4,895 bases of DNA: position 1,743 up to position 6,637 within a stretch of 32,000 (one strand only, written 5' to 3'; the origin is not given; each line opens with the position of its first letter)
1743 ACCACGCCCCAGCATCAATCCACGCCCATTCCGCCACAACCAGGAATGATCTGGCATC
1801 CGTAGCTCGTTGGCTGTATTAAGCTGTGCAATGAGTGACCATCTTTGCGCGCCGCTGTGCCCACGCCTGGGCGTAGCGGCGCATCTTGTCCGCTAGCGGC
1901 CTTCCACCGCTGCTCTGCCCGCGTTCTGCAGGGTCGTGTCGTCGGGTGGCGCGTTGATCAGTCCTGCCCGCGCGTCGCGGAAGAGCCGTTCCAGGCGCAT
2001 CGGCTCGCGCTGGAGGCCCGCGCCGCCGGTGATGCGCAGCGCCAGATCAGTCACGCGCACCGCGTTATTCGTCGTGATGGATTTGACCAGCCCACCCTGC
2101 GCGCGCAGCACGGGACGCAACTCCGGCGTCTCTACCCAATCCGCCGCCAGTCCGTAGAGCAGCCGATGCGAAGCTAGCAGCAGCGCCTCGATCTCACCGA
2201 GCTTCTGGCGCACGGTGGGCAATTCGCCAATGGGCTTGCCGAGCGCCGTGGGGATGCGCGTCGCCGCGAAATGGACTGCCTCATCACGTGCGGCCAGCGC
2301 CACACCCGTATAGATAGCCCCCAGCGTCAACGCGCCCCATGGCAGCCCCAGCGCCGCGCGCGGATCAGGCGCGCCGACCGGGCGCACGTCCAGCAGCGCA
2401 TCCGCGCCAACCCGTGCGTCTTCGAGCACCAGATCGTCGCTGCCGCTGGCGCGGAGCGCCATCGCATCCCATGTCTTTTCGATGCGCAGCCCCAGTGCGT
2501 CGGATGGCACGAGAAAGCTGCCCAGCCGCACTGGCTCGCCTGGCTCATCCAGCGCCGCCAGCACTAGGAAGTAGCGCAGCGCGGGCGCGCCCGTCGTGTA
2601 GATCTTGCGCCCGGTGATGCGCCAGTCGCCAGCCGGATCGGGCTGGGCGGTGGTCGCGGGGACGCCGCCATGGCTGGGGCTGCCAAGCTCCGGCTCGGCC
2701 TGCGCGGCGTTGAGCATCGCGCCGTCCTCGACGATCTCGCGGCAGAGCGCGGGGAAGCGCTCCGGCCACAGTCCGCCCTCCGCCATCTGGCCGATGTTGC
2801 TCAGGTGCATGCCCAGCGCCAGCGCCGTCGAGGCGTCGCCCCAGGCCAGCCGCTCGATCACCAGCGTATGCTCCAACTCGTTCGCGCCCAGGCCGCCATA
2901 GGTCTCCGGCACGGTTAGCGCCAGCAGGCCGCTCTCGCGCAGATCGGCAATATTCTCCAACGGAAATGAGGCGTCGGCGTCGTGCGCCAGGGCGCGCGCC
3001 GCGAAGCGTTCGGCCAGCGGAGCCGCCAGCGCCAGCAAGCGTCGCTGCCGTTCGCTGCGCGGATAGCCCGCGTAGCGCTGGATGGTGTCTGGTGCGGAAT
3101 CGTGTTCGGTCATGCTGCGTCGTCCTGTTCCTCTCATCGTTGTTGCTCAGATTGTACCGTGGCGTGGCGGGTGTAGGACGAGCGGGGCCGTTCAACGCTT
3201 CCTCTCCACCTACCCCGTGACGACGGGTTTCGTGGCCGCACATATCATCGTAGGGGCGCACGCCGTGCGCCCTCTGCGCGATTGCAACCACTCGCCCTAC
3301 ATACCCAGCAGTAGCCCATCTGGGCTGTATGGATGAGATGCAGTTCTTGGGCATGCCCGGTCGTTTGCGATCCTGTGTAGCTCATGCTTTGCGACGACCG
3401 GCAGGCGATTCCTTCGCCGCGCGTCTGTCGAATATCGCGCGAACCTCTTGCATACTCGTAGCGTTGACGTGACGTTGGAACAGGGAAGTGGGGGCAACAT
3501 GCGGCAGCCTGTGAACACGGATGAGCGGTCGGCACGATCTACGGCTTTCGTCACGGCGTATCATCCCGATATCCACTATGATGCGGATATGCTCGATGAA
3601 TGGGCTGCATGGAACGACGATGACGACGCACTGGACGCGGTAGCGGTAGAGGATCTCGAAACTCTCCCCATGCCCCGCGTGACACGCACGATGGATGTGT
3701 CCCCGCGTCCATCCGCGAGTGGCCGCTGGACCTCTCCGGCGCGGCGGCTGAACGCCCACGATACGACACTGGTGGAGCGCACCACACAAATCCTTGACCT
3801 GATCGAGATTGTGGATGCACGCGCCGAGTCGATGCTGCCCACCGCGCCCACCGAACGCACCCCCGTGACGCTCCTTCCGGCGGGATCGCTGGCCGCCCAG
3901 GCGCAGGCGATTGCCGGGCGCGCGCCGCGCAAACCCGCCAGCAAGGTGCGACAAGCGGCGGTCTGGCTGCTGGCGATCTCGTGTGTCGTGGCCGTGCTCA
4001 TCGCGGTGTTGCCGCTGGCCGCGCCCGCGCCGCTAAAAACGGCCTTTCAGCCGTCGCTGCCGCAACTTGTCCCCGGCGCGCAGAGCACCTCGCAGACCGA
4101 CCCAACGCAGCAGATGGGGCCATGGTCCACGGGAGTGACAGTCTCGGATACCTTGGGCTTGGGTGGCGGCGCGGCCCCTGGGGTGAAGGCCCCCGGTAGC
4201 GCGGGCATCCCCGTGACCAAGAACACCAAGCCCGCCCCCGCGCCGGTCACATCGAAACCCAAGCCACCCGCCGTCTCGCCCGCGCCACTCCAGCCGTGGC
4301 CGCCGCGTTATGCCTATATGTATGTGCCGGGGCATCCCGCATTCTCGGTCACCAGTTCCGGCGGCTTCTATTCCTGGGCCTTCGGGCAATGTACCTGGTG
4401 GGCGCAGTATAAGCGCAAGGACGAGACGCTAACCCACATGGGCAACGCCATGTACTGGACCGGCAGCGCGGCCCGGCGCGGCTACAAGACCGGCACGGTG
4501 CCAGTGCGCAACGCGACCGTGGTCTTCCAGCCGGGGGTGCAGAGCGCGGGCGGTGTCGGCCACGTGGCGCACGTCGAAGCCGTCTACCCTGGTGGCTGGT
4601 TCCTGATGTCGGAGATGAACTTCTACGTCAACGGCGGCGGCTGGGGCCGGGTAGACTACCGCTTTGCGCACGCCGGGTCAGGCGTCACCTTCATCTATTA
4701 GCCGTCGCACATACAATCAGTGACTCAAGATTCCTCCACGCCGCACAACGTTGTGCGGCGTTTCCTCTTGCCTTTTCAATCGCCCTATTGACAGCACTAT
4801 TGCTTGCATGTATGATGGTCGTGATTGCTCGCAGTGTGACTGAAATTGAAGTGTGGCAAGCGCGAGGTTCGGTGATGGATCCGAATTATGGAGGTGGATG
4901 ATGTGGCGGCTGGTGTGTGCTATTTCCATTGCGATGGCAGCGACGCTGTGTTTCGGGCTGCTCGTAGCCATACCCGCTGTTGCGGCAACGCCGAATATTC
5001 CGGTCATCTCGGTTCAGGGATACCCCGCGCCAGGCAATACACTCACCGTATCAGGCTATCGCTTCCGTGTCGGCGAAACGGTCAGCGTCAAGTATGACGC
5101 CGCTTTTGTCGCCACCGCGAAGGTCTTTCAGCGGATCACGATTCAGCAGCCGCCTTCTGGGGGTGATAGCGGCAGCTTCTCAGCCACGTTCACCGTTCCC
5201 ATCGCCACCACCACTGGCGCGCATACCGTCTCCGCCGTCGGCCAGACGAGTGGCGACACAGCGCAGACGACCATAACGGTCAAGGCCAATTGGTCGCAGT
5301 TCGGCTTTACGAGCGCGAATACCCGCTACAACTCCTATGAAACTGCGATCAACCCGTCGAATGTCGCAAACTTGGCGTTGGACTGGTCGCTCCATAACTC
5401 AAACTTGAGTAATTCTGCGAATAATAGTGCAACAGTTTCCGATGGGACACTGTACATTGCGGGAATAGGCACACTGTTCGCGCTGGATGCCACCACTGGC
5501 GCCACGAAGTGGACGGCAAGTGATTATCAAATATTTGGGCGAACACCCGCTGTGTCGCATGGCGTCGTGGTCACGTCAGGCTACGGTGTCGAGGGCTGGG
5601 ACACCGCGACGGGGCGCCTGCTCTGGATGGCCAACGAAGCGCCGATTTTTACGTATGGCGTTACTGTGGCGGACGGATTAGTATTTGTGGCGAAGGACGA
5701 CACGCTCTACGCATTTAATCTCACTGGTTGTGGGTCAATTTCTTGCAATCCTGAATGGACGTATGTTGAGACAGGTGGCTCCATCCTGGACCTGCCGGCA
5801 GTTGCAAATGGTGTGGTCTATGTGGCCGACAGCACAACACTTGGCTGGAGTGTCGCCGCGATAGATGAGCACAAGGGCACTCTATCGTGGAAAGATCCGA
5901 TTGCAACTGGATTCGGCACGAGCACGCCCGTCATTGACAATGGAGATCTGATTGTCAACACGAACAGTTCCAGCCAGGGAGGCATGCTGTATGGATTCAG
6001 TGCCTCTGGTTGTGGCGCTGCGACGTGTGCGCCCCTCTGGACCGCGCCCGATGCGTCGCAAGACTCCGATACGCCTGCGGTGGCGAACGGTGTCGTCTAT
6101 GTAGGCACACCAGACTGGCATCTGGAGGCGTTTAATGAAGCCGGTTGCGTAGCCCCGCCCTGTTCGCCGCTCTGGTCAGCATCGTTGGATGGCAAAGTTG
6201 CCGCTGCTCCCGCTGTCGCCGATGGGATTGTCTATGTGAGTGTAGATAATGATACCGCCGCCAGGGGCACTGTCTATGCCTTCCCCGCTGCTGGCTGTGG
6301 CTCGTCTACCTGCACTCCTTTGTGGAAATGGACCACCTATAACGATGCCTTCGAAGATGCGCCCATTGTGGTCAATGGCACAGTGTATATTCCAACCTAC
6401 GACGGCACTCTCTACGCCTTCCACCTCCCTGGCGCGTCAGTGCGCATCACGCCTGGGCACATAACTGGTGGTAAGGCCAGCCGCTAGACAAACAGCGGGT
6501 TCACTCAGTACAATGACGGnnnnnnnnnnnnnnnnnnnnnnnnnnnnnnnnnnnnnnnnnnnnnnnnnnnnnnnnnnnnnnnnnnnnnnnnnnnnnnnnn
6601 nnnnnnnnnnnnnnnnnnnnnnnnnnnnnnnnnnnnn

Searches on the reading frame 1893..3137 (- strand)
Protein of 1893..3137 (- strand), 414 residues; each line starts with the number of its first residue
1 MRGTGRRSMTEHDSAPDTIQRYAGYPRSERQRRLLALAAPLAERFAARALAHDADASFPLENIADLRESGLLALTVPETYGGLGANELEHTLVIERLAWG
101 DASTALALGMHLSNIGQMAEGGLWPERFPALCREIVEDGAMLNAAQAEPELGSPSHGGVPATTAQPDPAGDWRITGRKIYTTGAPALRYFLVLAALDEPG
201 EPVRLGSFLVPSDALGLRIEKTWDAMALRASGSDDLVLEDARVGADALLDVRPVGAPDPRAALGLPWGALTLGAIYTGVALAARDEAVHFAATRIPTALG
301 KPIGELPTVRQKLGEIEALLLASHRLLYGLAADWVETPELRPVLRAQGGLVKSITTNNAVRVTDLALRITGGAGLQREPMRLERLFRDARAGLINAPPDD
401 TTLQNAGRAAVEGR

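Call 48: search_protein_families(library=pfam, proteins=[window:1893-3137:-], max_evalue=0.0001)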
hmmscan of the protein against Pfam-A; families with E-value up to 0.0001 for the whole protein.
window:1893-3137:- (414 aa): 4 families
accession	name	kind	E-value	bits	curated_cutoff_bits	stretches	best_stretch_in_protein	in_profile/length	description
PF00441.29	Acyl-CoA_dh_1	-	1.1e-15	58.5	22.4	1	264-394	10-133/150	Acyl-CoA dehydrogenase, C-terminal domain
PF08028.16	Acyl-CoA_dh_2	-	2.2e-15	57.6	22.7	1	270-392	1-126/134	Acyl-CoA dehydrogenase, C-terminal domain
PF02771.21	Acyl-CoA_dh_N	-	2.5e-14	54.1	22.9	1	29-116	2-90/113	Acyl-CoA dehydrogenase, N-terminal domain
PF02770.24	Acyl-CoA_dh_M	-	5.4e-12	46.2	33.3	1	147-240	5-96/97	Acyl-CoA dehydrogenase, middle domain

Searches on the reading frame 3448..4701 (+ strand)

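Call 48: search_protein_families(library=pfam, proteins=[window:3448-4701:+], max_evalue=0.0001)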
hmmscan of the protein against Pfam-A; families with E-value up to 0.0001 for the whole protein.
window:3448-4701:+ (417 aa): 1 family
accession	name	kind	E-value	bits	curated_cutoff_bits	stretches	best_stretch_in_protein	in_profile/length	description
PF05257.22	CHAP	-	1.5e-13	51.5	26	1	310-391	6-81/81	CHAP domain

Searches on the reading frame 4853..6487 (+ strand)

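Call 48: search_protein_families(library=pfam, proteins=[window:4853-6487:+], max_evalue=0.0001)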
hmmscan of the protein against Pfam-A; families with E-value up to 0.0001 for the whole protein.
window:4853-6487:+ (544 aa): 2 families
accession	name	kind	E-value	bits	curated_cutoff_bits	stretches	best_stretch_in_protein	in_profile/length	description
PF13360.13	PQQ_2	-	6.8e-23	82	27.6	2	238-427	36-222/233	Outer membrane protein assembly factor BamB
PF13570.13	Beta-prop_ACSF4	-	2.7e-12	47.2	133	1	160-292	109-245/329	Beta-alanine-activating enzyme, beta-propeller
